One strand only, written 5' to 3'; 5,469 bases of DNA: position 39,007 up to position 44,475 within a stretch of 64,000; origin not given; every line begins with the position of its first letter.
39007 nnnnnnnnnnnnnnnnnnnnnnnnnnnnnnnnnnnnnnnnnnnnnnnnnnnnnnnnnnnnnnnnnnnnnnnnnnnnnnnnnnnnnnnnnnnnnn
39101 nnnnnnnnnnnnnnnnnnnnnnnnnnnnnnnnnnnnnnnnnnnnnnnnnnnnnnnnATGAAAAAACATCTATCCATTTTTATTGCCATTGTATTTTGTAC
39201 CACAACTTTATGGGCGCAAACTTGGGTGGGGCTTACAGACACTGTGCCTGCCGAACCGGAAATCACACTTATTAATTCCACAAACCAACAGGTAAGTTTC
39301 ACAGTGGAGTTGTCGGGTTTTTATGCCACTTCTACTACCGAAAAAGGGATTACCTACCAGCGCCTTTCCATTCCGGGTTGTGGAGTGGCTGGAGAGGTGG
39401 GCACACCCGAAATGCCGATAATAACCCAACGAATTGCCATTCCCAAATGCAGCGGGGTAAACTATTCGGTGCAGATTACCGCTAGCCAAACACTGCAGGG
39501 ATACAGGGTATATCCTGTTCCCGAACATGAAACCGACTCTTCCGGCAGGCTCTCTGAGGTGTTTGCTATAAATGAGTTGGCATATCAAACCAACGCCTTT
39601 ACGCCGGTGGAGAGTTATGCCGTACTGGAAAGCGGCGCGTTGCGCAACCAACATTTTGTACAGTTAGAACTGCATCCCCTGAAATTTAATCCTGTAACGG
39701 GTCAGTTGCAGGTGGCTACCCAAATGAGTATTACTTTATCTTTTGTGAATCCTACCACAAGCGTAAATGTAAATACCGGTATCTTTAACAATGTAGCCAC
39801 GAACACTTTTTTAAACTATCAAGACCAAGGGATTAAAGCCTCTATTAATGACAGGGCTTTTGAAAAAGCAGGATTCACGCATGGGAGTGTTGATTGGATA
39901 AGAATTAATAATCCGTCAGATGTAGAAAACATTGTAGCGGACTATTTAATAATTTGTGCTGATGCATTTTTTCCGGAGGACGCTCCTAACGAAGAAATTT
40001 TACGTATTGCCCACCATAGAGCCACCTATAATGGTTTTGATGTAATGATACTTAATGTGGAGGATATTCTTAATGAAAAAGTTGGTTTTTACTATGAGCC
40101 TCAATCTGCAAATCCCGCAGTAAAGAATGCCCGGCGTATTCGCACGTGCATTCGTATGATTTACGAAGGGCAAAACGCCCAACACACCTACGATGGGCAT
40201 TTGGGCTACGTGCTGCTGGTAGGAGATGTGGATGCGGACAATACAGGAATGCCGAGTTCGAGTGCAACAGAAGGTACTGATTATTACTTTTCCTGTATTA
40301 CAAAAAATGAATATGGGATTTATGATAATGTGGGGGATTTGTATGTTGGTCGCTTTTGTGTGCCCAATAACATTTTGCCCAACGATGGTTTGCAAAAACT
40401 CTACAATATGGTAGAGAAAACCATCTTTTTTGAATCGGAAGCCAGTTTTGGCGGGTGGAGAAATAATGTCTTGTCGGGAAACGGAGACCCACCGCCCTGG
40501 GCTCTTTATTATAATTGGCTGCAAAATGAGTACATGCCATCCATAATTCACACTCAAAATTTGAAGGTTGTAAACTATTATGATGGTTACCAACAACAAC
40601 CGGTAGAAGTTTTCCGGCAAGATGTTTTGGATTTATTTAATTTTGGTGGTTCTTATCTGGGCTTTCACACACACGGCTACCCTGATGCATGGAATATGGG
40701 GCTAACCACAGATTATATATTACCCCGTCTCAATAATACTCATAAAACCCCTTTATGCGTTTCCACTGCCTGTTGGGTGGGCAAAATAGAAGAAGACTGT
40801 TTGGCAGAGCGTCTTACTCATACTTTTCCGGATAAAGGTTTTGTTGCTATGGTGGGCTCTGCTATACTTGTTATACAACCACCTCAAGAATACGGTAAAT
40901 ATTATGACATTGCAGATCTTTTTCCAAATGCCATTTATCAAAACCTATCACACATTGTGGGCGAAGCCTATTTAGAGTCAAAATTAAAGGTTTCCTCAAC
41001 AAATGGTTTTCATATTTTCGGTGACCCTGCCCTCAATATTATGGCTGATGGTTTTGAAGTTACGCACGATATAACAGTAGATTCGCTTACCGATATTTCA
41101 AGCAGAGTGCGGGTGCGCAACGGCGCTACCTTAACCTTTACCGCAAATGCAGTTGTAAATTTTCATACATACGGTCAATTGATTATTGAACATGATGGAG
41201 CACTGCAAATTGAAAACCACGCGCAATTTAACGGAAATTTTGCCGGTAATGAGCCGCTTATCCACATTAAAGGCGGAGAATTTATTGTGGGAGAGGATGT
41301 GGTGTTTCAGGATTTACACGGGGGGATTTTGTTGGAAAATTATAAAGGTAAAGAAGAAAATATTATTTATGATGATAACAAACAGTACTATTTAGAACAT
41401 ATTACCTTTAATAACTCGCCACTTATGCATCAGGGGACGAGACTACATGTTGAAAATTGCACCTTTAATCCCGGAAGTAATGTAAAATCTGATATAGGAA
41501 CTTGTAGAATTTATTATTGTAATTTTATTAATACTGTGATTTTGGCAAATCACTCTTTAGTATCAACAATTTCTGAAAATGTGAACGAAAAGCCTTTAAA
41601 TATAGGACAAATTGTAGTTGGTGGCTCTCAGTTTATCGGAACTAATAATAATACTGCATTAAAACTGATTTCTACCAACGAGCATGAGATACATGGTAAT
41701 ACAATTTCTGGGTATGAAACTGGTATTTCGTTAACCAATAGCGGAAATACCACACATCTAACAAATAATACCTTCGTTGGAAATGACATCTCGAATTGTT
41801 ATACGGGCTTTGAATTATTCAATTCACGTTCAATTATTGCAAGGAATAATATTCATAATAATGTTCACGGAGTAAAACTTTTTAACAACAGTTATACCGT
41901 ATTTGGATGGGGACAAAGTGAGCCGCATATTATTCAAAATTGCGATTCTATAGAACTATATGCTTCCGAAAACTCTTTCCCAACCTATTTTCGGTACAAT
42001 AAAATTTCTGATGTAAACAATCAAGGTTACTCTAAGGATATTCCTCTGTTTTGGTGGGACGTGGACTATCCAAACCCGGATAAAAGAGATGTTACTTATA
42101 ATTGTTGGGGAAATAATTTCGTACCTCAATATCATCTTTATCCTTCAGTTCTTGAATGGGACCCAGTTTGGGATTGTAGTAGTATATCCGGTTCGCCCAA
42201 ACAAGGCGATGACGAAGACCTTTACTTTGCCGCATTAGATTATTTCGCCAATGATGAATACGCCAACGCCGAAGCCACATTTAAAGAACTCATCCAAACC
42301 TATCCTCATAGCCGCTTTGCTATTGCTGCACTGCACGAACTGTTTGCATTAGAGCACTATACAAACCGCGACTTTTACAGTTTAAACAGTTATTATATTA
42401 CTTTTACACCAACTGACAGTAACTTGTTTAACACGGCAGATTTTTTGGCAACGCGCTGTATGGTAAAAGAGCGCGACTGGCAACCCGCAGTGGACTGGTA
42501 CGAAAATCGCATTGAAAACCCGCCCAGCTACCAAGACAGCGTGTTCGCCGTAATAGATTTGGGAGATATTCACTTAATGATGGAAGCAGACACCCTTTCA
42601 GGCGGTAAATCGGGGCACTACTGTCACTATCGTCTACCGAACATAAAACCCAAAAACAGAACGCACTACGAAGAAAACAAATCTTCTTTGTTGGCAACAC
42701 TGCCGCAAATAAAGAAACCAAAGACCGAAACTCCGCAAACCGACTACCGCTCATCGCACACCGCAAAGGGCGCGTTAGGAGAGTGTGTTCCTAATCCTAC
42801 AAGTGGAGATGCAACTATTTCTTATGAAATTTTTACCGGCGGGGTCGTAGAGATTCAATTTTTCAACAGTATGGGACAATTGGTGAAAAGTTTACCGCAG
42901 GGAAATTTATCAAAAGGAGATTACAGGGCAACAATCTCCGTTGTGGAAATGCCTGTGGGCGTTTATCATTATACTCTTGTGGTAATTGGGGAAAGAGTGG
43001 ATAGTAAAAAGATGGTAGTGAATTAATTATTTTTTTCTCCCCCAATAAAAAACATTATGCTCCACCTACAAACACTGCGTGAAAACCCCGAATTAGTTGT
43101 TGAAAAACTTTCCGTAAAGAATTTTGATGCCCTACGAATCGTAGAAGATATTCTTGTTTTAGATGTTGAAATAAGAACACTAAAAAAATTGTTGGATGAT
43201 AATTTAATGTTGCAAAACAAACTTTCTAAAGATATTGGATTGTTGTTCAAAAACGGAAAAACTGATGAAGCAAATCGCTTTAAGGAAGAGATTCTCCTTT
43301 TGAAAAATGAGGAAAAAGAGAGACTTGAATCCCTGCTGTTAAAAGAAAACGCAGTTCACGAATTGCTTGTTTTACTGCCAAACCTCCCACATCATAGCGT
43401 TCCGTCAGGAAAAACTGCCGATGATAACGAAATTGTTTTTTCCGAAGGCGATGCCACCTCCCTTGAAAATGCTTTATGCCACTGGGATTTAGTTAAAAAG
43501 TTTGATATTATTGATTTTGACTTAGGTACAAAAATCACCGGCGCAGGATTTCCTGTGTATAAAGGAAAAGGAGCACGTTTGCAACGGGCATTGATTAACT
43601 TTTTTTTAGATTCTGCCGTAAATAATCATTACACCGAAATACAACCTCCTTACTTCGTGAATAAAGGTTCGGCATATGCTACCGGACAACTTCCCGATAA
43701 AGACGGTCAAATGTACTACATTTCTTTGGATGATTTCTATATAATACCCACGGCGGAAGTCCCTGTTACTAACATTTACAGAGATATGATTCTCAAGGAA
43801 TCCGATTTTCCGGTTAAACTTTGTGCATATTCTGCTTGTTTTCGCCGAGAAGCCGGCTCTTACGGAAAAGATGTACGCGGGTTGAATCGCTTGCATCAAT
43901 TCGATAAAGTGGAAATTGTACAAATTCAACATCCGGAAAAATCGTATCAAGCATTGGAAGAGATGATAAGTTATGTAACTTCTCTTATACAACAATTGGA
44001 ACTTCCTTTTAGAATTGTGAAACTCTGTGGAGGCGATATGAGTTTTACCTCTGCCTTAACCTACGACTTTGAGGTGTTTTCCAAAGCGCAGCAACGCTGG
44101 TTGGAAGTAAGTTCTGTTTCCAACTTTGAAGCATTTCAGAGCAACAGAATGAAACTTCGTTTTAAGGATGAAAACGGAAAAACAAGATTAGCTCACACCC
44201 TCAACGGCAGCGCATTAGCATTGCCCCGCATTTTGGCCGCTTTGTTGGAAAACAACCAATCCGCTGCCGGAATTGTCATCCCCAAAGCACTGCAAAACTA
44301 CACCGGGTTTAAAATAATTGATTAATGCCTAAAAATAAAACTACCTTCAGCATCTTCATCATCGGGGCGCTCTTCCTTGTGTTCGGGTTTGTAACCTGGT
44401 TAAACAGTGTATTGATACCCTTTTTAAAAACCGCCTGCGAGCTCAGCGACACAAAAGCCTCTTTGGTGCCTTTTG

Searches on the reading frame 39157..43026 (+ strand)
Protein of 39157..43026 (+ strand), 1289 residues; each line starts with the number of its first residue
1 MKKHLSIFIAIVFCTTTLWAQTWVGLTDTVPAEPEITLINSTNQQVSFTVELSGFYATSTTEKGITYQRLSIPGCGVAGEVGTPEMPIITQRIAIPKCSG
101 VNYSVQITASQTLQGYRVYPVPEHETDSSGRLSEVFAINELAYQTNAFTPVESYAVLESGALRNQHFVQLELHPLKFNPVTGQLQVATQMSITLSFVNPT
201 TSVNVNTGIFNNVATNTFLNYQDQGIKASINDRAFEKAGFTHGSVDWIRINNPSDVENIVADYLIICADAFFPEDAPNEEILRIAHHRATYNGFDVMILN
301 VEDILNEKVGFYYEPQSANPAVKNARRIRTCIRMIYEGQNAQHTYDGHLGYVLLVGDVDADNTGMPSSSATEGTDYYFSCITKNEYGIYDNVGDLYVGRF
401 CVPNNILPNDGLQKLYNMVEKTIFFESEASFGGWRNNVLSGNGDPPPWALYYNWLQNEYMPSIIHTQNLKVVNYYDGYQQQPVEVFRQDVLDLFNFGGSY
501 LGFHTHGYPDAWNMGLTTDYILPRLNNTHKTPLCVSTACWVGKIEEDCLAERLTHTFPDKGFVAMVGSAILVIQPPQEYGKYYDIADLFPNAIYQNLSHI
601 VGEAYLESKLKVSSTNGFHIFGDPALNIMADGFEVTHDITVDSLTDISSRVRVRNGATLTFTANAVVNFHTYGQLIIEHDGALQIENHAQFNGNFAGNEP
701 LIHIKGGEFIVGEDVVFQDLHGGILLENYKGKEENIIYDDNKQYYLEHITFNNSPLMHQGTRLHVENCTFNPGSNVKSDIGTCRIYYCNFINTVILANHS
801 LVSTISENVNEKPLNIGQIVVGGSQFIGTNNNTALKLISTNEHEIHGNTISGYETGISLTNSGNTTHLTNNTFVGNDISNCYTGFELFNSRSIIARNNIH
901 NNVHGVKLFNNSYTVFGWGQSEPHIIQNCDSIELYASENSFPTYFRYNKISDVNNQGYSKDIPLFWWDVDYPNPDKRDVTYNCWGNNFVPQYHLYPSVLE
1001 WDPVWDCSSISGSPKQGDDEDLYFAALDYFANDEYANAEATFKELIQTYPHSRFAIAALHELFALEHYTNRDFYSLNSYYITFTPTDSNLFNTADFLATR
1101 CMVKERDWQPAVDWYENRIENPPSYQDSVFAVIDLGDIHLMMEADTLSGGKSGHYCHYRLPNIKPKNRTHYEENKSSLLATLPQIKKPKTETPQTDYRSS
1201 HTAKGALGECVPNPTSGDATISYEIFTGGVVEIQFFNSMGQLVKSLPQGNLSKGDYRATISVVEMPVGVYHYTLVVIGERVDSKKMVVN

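Call 6: search_protein_families(library=ncbifam, proteins=[window:39157-43026:+], max_evalue=0.01)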
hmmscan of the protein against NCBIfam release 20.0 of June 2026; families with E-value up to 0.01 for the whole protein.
window:39157-43026:+ (1289 aa): 4 families
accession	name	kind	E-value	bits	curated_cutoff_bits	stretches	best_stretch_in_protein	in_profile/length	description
TIGR04183.1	Por_Secre_tail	domain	5.9e-05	23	23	1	1212-1289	3-72/72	T9SS type A sorting domain-containing protein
TIGR03302.1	OM_YfiO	subfamily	6.9e-05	22.4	81.4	1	1007-1076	17-89/239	outer membrane protein assembly factor BamD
NF047854.1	LIC10774_subfam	equivalog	0.00087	18.3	380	1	829-919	191-283/358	LIC10774/LIC10365 family surface protein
TIGR02795.1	tol_pal_ybgF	equivalog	0.0058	17.2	90.1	0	1019-1058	2-41/119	tol-pal system protein YbgF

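Call 7: search_protein_families(library=pfam, proteins=[window:39157-43026:+], max_evalue=0.01)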
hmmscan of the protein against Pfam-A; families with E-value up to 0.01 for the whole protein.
window:39157-43026:+ (1289 aa): 4 families
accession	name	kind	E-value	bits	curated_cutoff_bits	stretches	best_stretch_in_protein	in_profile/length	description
PF01364.23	Peptidase_C25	-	4.5e-42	145.1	23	1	263-627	1-373/374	Peptidase family C25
PF08126.16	Propeptide_C25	-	8.3e-34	116.9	22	1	32-225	7-201/205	Propeptide_C25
PF18962.6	Por_Secre_tail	-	0.00026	21.7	27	1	1212-1288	3-75/75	Secretion system C-terminal sorting domain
PF05048.19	NosD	-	0.00058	19.8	23.6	2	831-912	81-159/212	Periplasmic copper-binding protein (NosD)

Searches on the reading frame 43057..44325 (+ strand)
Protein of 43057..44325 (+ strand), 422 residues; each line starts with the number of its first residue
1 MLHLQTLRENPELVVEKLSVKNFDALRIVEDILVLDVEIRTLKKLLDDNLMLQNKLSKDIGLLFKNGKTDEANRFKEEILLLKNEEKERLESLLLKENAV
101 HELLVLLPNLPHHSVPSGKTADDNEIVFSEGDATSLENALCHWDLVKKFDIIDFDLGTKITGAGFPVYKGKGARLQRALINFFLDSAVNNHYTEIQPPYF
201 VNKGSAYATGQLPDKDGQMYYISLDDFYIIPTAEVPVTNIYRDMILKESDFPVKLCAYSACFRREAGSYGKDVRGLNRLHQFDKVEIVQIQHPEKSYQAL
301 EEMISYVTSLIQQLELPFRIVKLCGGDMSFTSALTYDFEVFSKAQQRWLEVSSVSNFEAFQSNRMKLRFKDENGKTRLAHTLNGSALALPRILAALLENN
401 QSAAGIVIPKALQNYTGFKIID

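Call 6: search_protein_families(library=ncbifam, proteins=[window:43057-44325:+], max_evalue=0.01)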
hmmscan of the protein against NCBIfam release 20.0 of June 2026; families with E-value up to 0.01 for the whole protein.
window:43057-44325:+ (422 aa): 8 families
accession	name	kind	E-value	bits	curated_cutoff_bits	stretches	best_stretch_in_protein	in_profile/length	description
TIGR00414.1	serS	equivalog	6.7e-123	410.8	301.65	1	1-416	1-418/418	serine--tRNA ligase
TIGR00418.1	thrS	equivalog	4.5e-12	45.7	383.65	1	141-322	172-350/565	threonine--tRNA ligase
NF002120.0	PRK00960.1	equivalog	5.4e-07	28.5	611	1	241-321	325-403/518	serine--tRNA ligase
TIGR00415.1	serS_MJ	equivalog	1e-05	24.2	489.55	1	228-319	309-397/518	serine--tRNA ligase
TIGR00408.1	proS_fam_I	equivalog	5.8e-05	22.2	437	1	229-412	102-280/475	proline--tRNA ligase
NF008979.1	PRK12325.1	exception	0.00011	21.3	550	1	343-415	274-345/437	proline--tRNA ligase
NF006625.0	PRK09194.1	equivalog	0.00016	20.7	558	0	346-414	400-467/559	proline--tRNA ligase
TIGR00409.1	proS_fam_II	equivalog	0.00033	19.7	306.7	0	347-415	407-474/568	proline--tRNA ligase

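Call 7: search_protein_families(library=pfam, proteins=[window:43057-44325:+], max_evalue=0.01)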
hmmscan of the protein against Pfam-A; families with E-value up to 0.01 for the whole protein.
window:43057-44325:+ (422 aa): 2 families
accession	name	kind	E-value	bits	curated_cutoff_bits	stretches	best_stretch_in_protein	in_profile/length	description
PF00587.30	tRNA-synt_2b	-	2.2e-37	129.3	29.3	1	225-400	9-179/179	tRNA synthetase class II core domain (G, H, P, S and T)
PF02403.27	Seryl_tRNA_N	-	4.6e-12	46.6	28.2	1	1-111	1-108/108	Seryl-tRNA synthetase N-terminal domain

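Call 12: find_encoding_contigs(protein=window:43057-44325:+, flank=10000, max_places=10)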
Protein window:43057-44325:+ (422 aa): no gene with exactly this product is on record in the collection.
